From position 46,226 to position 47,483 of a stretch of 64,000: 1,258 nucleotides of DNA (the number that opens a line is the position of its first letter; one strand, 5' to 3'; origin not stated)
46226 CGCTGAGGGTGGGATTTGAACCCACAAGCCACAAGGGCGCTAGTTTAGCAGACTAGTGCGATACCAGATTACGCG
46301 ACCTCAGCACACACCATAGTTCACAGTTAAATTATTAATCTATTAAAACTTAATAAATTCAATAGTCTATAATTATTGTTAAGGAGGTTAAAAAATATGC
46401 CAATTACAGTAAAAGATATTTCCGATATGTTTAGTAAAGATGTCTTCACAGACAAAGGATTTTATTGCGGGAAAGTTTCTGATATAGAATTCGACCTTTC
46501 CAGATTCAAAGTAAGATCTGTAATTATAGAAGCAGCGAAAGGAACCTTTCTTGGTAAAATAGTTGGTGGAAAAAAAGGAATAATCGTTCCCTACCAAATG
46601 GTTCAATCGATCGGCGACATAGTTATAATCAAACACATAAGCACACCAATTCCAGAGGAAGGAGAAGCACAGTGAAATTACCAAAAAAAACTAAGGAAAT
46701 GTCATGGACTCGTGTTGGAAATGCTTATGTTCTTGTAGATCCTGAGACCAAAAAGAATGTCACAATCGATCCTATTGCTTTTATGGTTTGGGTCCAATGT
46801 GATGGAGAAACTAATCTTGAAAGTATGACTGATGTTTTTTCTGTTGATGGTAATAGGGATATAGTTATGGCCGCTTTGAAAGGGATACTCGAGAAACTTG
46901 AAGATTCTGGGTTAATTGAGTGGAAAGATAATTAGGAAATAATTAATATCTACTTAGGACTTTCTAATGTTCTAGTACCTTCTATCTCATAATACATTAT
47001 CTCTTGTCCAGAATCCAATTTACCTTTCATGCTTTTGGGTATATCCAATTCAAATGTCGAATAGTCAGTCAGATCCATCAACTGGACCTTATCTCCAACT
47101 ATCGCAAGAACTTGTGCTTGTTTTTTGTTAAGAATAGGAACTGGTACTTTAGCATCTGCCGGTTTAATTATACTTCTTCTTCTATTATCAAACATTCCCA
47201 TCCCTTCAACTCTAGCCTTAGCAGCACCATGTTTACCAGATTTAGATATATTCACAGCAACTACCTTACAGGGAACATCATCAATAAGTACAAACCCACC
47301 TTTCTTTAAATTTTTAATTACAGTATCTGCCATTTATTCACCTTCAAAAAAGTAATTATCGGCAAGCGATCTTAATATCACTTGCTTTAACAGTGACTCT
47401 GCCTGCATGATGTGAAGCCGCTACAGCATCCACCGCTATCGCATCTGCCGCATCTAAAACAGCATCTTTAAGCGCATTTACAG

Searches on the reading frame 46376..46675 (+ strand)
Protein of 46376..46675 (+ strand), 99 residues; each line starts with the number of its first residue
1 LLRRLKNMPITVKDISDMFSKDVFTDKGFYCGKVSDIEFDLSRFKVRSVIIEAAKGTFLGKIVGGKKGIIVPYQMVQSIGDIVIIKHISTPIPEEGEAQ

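Call 7: search_protein_families(library=pfam, proteins=[window:46376-46675:+], max_evalue=0.1)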
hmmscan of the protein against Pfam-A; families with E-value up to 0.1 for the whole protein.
window:46376-46675:+ (99 aa): 1 family
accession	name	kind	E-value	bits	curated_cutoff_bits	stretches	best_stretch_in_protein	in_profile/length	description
PF05239.21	PRC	-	4.8e-10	39.7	21.2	1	13-86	4-72/78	PRC-barrel domain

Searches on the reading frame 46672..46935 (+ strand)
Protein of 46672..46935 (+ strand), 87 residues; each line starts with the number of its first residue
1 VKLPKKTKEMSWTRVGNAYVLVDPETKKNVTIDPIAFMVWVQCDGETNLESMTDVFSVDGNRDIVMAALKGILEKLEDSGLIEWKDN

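Call 7: search_protein_families(library=pfam, proteins=[window:46672-46935:+], max_evalue=0.1)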
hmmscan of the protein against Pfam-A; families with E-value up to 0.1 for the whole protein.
window:46672-46935:+ (87 aa): 2 families
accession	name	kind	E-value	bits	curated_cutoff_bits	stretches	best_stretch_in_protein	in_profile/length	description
PF05402.18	PqqD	-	9.2e-06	26.3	23.4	1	19-82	2-67/67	Coenzyme PQQ synthesis protein D (PqqD)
PF11776.13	RcnB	-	0.017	15.5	25.9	1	3-26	23-46/51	Nickel/cobalt transporter regulator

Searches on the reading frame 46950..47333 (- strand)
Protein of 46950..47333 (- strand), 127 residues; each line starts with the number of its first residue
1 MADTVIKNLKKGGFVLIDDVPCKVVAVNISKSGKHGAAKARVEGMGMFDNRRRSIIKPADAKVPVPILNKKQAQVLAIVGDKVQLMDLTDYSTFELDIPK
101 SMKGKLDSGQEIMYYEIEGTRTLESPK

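Call 9: find_related_loci(query=window:46950-47333:-, collection=genome_contigs, flank=10000)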
Query window:46950-47333:- (127 aa) in genome_contigs; peptide patterns used: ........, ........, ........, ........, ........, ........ (x = any residue, [..] = any of these).
87 stretches matched a pattern; 2 encode a relative of the query (tblastn E <= 1e-3); 2 distinct loci.
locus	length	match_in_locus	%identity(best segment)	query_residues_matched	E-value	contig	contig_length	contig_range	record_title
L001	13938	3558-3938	87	1-127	4e-74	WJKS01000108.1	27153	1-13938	MAG: Candidatus Aenigmatarchaeota archaeon isolate Bin_042 k141_4717704, whole genome shotgun sequence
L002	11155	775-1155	81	1-127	1e-70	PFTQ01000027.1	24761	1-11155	MAG: Candidatus Aenigmarchaeota archaeon CG_4_9_14_3_um_filter_37_18 CG_4_9_14_3_um_filter_150_scaffold_1623_c, whole ge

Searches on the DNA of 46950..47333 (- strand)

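Call 12: search_rna_families(sources=[L001, L002], threshold=gathering)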
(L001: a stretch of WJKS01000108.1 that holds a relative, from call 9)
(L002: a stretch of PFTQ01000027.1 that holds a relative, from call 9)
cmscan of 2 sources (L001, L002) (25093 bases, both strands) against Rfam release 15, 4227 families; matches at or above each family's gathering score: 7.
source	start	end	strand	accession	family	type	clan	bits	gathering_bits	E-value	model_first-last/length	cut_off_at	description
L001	4692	4765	+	RF00005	tRNA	Gene; tRNA;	CL00001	65.6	29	2e-12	1-71/71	no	tRNA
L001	4770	4844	+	RF00005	tRNA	Gene; tRNA;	CL00001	64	29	5.4e-12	1-71/71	no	tRNA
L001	4566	4648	+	RF00005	tRNA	Gene; tRNA;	CL00001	59.1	29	1.2e-10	1-71/71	no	tRNA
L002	5416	5501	+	RF00005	tRNA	Gene; tRNA;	CL00001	54.1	29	3e-09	1-71/71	no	tRNA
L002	3119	3214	+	RF00005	tRNA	Gene; tRNA;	CL00001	52.2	29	9.9e-09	1-71/71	no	tRNA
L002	1775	1870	+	RF00005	tRNA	Gene; tRNA;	CL00001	47.3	29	2.1e-07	1-71/71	no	tRNA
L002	2006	2108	+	RF00005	tRNA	Gene; tRNA;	CL00001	43.9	29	1.8e-06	1-71/71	no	tRNA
